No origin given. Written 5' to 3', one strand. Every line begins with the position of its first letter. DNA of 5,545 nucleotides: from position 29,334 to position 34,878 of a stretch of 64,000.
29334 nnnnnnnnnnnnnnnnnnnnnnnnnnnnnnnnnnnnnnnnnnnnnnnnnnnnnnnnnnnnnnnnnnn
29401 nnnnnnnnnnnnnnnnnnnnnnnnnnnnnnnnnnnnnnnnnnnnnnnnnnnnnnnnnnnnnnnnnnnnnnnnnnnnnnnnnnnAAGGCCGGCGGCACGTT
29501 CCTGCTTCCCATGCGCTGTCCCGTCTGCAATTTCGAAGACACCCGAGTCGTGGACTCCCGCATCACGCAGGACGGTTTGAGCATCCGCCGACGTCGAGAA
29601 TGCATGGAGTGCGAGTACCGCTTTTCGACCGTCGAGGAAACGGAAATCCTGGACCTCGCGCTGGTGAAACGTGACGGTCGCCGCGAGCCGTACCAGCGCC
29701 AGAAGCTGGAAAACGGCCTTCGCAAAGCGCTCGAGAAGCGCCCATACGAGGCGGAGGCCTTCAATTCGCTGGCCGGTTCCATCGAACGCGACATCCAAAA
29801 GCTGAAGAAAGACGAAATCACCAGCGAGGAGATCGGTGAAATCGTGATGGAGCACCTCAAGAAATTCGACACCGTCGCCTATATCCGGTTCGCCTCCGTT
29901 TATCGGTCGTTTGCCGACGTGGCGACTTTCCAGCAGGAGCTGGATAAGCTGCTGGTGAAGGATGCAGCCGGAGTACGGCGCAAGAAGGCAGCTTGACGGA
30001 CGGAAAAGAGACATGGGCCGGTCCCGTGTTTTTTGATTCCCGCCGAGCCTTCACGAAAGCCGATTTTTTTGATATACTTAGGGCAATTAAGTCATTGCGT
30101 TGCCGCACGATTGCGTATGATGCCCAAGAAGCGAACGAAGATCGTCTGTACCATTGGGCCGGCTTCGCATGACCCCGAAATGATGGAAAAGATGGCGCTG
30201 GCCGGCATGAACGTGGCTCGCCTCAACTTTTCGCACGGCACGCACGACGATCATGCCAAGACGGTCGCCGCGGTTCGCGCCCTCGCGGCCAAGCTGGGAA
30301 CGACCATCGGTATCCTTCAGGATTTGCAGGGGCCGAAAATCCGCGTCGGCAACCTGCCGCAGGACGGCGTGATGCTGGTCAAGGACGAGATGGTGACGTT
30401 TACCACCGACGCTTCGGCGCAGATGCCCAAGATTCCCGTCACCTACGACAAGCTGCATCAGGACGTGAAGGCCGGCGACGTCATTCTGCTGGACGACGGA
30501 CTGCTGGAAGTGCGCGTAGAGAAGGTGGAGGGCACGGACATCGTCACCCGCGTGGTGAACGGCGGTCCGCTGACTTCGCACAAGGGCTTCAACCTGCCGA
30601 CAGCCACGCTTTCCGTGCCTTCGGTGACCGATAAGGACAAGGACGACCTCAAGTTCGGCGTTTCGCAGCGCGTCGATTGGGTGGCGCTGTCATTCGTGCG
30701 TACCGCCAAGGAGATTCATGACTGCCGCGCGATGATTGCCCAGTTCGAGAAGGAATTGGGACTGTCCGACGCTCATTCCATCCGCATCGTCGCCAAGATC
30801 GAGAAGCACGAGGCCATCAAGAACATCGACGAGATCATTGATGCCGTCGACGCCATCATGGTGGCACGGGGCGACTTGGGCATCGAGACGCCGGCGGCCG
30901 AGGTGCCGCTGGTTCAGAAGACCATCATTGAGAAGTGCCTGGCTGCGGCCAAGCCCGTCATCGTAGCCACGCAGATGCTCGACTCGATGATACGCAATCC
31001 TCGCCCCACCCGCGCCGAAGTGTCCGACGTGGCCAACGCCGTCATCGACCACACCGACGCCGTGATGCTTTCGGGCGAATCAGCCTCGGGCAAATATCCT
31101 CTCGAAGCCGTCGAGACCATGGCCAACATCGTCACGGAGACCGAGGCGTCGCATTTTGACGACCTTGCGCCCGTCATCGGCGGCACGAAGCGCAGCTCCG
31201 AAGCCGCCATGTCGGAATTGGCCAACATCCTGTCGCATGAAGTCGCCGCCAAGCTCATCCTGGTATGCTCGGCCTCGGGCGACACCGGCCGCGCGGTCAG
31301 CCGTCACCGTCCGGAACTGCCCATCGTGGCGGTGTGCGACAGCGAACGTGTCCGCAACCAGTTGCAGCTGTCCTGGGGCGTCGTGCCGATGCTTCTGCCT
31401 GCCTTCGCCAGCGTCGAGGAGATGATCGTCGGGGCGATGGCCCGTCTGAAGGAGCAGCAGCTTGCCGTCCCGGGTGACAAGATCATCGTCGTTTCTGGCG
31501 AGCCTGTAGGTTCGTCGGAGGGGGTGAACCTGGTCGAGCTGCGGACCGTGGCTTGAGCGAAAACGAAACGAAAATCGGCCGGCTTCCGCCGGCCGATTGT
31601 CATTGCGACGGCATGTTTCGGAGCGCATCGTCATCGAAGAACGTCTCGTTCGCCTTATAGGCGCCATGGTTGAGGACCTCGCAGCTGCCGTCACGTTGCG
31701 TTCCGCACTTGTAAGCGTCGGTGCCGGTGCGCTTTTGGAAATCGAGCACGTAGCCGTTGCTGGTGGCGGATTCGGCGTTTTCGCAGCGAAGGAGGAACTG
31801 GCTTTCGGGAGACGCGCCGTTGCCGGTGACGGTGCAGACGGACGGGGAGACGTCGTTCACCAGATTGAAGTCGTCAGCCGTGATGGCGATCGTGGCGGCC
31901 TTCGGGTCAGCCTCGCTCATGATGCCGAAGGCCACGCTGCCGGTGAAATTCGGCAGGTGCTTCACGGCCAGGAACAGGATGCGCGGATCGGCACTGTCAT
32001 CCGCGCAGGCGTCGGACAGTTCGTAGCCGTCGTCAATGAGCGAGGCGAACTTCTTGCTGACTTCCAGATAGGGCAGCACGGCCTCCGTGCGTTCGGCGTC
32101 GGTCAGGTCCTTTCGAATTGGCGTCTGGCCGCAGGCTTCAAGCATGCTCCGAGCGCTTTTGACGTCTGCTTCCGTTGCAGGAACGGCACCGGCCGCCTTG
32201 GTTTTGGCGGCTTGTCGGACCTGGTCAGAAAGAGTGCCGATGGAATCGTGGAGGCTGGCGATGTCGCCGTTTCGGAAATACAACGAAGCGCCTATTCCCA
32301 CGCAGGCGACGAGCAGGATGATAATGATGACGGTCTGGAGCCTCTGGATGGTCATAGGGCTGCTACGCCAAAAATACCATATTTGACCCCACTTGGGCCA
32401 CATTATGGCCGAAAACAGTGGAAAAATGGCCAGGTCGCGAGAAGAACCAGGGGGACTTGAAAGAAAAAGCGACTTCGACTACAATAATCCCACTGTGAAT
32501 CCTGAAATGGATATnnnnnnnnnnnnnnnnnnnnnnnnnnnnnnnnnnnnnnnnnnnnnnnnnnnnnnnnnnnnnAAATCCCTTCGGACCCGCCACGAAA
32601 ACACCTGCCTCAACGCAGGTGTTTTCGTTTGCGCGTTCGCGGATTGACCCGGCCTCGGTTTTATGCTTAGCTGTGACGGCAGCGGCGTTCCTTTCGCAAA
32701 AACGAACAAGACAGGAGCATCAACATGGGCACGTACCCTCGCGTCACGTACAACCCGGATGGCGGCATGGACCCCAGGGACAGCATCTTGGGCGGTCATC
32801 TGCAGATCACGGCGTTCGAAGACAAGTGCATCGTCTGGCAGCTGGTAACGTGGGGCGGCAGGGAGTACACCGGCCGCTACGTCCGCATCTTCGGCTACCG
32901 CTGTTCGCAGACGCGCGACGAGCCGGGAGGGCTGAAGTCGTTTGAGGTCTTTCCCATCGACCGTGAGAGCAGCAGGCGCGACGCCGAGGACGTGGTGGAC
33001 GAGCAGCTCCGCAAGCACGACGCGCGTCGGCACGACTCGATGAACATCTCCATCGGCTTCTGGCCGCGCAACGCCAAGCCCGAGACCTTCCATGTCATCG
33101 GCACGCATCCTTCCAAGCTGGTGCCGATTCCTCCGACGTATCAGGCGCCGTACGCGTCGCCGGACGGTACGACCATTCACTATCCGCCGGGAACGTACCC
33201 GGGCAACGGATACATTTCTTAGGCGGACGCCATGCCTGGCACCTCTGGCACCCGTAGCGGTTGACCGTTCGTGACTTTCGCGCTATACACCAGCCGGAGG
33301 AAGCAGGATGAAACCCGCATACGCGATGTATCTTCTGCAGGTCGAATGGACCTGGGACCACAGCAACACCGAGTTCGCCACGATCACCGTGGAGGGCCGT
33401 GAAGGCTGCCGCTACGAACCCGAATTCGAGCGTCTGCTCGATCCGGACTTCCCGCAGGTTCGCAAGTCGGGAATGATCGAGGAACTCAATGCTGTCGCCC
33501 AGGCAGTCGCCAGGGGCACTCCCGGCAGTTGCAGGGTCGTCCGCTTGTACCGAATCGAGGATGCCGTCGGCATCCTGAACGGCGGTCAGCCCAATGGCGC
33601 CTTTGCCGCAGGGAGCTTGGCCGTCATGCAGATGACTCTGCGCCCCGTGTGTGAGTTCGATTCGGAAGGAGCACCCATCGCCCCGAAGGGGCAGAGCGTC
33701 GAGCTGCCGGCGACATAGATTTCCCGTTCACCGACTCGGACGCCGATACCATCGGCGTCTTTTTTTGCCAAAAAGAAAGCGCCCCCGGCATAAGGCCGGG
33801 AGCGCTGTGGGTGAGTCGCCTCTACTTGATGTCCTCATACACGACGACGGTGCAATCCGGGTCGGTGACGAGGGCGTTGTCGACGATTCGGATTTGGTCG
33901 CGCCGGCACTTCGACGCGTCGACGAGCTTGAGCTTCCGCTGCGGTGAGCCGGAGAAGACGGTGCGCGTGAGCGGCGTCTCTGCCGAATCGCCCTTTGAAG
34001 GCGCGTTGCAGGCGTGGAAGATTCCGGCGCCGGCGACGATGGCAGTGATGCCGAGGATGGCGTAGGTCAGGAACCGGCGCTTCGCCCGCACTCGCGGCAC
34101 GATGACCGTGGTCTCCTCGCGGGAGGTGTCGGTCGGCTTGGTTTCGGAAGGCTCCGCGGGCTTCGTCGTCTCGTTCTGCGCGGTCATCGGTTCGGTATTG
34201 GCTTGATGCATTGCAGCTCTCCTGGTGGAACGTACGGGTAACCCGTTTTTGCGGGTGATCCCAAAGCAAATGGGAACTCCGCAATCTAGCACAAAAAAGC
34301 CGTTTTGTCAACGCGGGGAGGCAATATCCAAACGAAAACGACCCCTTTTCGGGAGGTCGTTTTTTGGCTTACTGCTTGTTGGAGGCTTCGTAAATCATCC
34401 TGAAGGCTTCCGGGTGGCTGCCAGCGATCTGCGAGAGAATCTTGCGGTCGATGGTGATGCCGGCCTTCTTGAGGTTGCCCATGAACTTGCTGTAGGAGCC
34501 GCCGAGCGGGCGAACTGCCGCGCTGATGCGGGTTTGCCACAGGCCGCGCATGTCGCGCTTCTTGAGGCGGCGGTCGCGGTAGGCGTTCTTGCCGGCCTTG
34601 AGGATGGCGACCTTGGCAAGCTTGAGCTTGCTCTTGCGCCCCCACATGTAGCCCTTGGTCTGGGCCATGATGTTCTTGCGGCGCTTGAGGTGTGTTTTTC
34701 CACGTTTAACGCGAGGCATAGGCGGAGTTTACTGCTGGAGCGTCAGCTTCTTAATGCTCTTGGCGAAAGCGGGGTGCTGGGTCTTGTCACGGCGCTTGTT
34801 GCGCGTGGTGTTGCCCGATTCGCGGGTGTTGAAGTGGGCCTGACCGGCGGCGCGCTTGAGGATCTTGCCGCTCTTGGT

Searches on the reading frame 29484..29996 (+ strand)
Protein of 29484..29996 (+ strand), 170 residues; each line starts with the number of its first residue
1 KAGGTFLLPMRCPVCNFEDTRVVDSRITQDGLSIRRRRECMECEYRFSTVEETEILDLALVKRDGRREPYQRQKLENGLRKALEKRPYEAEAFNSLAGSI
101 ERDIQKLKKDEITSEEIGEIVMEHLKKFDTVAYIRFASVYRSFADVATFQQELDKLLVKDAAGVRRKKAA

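Call 10: search_protein_families(library=pfam, proteins=[window:29484-29996:+], max_evalue=0.001)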
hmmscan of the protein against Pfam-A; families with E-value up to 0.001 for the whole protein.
window:29484-29996:+ (170 aa): 2 families
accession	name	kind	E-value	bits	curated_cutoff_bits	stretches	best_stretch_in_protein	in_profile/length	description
PF03477.21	ATP-cone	-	3.8e-22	79.1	25.8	1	61-145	4-87/88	ATP cone domain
PF22811.2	Zn_ribbon_NrdR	-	2e-18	66.5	27.2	1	10-51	1-42/42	Transcriptional repressor NrdR-like, N-terminal domain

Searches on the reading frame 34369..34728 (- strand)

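Call 77: search_protein_families(library=pfam, proteins=[window:34369-34728:-], max_evalue=0.001)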
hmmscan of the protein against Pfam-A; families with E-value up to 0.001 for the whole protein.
window:34369-34728:- (119 aa): 1 family
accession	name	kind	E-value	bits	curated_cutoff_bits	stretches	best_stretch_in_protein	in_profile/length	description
PF00453.23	Ribosomal_L20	-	3.6e-35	120.7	30.8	1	6-111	1-106/107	Ribosomal protein L20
